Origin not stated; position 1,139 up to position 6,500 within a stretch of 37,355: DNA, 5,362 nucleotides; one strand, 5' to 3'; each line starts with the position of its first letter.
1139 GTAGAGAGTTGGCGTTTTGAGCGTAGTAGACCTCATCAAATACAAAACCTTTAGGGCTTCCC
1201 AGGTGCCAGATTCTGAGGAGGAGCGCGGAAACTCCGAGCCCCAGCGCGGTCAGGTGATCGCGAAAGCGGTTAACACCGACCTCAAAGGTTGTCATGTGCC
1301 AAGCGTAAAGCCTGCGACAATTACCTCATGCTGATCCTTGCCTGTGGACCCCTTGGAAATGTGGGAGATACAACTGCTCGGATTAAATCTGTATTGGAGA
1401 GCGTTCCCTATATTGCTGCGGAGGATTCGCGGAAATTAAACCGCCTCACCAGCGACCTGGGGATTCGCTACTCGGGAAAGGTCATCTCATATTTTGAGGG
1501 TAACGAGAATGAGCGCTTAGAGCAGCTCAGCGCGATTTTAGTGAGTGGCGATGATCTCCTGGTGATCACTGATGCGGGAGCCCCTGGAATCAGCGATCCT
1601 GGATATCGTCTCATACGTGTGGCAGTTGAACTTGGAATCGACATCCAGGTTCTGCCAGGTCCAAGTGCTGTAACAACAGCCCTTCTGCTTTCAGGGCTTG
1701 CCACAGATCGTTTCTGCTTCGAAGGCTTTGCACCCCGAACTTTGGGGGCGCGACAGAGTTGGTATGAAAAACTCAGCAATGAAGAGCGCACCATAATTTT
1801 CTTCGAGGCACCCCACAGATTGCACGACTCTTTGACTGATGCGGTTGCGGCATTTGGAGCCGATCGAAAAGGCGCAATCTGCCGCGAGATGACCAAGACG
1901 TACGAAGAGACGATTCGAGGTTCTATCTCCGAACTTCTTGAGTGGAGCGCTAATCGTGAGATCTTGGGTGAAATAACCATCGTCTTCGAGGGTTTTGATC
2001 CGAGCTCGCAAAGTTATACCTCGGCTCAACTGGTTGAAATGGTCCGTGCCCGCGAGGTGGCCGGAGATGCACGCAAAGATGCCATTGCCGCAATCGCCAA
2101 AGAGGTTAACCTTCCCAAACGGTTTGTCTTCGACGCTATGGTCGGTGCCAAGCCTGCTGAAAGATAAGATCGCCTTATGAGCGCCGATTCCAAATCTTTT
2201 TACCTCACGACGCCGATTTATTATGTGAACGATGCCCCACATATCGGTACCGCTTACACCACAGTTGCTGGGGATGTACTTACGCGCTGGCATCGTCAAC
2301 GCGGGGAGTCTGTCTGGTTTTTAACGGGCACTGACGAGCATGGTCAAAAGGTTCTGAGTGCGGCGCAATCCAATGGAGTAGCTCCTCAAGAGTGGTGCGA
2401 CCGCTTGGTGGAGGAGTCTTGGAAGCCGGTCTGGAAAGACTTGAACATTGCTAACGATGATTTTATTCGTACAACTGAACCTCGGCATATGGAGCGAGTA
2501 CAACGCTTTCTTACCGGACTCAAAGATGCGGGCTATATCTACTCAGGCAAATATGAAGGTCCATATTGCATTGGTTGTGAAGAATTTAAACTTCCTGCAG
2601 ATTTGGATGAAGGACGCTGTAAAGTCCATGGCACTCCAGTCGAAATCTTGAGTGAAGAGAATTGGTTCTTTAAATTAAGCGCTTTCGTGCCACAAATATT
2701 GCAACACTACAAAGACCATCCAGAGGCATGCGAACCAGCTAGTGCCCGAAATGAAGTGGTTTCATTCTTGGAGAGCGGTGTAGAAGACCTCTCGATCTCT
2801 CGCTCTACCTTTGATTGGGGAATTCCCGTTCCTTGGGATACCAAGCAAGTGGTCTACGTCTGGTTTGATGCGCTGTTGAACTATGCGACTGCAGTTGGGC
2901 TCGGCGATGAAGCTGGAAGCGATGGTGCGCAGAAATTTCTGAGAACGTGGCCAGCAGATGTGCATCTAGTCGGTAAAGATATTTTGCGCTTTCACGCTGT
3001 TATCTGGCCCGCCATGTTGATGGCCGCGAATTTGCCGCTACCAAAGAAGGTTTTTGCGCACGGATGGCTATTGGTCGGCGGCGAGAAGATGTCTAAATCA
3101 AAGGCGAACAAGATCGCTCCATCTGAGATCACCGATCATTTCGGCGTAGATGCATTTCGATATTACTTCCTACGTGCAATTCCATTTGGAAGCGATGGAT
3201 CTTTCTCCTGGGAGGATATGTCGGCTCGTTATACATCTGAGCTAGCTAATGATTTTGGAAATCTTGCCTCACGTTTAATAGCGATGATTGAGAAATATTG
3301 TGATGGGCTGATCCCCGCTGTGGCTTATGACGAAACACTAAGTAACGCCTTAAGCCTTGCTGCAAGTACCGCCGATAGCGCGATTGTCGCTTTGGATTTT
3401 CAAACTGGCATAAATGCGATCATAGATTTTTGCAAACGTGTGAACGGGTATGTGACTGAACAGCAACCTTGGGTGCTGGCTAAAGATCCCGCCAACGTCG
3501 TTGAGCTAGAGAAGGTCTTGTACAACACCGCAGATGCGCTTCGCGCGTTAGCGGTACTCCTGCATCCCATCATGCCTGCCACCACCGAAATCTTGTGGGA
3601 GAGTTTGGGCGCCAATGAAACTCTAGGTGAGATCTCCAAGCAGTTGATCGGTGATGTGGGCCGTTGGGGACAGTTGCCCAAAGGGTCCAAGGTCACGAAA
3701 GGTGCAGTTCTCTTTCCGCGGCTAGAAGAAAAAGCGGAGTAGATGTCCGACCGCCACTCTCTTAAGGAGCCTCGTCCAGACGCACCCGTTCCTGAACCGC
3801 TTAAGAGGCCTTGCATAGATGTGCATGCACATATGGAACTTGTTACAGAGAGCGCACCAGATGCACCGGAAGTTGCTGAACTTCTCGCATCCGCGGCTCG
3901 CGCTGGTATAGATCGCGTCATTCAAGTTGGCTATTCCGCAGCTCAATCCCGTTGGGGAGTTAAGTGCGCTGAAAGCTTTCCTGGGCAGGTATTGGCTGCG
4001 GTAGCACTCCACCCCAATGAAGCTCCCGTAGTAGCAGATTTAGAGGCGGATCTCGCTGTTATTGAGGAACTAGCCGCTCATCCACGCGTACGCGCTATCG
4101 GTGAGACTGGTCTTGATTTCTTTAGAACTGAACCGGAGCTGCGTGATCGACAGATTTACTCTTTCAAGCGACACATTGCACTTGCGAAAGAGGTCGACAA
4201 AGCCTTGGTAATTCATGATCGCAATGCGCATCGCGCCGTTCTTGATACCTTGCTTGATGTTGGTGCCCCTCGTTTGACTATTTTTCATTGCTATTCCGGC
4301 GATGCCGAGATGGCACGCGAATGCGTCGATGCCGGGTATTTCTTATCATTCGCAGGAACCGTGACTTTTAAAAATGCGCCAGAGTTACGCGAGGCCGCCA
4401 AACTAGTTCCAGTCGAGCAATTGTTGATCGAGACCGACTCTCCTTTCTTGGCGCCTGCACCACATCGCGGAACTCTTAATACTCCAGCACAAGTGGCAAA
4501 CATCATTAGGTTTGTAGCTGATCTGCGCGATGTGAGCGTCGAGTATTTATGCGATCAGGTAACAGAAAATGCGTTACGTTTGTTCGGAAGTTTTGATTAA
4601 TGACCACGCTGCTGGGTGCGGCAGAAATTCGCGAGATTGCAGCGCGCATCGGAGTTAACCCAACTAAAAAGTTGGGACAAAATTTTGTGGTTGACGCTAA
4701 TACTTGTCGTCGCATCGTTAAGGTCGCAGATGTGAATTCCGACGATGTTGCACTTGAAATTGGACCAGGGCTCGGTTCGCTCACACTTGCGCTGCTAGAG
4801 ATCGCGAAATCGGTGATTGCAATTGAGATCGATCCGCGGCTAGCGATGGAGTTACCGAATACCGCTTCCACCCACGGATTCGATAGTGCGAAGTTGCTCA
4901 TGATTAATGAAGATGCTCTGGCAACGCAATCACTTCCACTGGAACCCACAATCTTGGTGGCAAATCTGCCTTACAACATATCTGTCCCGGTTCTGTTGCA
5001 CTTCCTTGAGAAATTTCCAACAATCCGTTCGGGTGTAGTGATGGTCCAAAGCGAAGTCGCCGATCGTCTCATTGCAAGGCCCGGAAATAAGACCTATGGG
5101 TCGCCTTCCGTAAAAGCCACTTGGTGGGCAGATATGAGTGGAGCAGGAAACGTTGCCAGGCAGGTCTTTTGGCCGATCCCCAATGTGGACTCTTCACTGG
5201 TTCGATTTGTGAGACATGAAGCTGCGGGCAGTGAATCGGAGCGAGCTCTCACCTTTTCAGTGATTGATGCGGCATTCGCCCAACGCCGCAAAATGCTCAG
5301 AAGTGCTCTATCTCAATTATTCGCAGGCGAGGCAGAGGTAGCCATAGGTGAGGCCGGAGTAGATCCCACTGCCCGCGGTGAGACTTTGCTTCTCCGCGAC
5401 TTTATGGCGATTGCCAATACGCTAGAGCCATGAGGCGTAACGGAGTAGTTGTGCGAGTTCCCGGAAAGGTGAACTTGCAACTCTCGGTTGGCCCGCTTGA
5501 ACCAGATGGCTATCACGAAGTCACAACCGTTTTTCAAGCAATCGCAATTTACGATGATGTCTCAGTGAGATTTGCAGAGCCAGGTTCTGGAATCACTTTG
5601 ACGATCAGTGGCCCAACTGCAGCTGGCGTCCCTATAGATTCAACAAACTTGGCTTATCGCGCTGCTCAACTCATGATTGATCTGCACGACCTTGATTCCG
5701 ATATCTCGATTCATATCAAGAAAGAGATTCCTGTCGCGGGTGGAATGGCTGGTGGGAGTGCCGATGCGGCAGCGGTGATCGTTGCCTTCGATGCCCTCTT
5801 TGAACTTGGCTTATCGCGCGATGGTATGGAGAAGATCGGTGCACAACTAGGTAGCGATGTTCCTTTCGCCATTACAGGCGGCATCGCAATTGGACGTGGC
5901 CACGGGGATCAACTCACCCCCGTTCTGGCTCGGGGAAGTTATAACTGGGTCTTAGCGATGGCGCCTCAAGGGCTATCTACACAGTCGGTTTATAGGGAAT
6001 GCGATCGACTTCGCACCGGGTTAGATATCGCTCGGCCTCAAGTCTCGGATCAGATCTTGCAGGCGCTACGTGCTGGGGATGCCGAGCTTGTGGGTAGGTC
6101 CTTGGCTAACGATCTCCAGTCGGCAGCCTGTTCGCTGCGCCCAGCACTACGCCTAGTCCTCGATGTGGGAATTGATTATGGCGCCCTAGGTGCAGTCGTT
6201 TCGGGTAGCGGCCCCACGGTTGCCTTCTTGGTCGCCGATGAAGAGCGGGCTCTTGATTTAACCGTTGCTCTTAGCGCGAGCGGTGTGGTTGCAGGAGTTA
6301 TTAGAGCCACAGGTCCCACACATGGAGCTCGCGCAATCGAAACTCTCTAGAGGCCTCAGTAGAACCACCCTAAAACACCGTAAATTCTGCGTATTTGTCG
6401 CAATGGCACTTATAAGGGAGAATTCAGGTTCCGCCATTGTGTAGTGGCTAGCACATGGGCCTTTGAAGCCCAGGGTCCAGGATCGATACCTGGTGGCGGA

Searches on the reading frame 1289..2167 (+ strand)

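Call 19: search_protein_families(library=pfam, proteins=[window:1289-2167:+], max_evalue=0.001)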
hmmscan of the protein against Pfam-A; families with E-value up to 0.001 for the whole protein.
window:1289-2167:+ (292 aa): 1 family
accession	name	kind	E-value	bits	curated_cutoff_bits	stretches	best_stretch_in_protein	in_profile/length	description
PF00590.25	TP_methylase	-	2.6e-21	77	27.8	1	16-216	3-211/212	Tetrapyrrole (Corrin/Porphyrin) Methylases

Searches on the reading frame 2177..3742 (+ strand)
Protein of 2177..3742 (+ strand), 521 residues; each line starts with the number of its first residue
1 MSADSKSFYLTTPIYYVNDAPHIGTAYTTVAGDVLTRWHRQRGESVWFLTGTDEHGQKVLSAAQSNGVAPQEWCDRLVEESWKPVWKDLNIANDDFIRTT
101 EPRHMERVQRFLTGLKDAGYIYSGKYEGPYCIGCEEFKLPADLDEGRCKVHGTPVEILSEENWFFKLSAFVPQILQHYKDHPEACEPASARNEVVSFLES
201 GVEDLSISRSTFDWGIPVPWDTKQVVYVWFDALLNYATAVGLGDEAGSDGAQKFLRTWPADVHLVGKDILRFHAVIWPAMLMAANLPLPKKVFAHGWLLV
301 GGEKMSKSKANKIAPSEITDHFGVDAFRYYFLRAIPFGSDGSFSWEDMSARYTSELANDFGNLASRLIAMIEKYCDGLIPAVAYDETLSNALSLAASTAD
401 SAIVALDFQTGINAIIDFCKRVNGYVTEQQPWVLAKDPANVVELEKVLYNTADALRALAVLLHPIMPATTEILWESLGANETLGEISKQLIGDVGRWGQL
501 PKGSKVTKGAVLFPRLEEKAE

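Call 19: search_protein_families(library=pfam, proteins=[window:2177-3742:+], max_evalue=0.001)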
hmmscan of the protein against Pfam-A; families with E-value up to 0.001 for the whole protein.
window:2177-3742:+ (521 aa): 4 families
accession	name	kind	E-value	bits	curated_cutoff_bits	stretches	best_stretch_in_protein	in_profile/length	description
PF09334.17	tRNA-synt_1g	-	2.6e-106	356.1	20.1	2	140-367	161-390/391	tRNA synthetases class I (M)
PF00133.28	tRNA-synt_1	-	2.1e-28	99.7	22.7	2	223-336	296-406/414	tRNA synthetases class I (I, L, M and V)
PF01406.26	tRNA-synt_1e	-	1.4e-14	54.6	27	2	17-125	19-125/301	tRNA synthetases class I (C) catalytic domain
PF08264.19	Anticodon_1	-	2.9e-08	34.1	25.1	1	388-483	4-99/148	Anticodon-binding domain of tRNA ligase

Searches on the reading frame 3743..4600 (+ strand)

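Call 19: search_protein_families(library=pfam, proteins=[window:3743-4600:+], max_evalue=0.001)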
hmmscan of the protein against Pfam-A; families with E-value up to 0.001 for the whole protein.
window:3743-4600:+ (285 aa): 1 family
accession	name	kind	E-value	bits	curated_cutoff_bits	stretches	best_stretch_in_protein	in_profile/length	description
PF01026.27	TatD_DNase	-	3.2e-72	243.4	27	1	25-282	1-253/253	TatD related DNase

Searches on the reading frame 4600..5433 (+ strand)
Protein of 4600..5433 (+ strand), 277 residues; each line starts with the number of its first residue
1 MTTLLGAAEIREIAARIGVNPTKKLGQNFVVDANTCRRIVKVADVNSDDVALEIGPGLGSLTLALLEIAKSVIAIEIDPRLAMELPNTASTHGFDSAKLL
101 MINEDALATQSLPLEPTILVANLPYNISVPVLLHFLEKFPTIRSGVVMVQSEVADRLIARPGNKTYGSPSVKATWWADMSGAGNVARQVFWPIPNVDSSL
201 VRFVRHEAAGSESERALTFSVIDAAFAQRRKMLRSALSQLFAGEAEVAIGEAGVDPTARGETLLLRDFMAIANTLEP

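Call 19: search_protein_families(library=pfam, proteins=[window:4600-5433:+], max_evalue=0.001)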
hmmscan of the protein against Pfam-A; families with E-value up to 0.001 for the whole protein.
window:4600-5433:+ (277 aa): 1 family
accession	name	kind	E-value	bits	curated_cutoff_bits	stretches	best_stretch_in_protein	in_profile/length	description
PF00398.26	RrnaAD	-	6.6e-49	166.8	24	1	22-275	5-261/263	Ribosomal RNA adenine dimethylase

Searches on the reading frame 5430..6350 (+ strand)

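Call 19: search_protein_families(library=pfam, proteins=[window:5430-6350:+], max_evalue=0.001)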
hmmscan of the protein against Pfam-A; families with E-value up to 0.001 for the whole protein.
window:5430-6350:+ (306 aa): 2 families
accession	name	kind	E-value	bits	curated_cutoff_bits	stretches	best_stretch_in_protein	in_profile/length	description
PF00288.32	GHMP_kinases_N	-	5.2e-16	59.1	22.3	1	73-151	1-87/87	GHMP kinases N terminal domain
PF08544.19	GHMP_kinases_C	-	6.5e-11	42.9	21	1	210-284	2-82/85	GHMP kinases C terminal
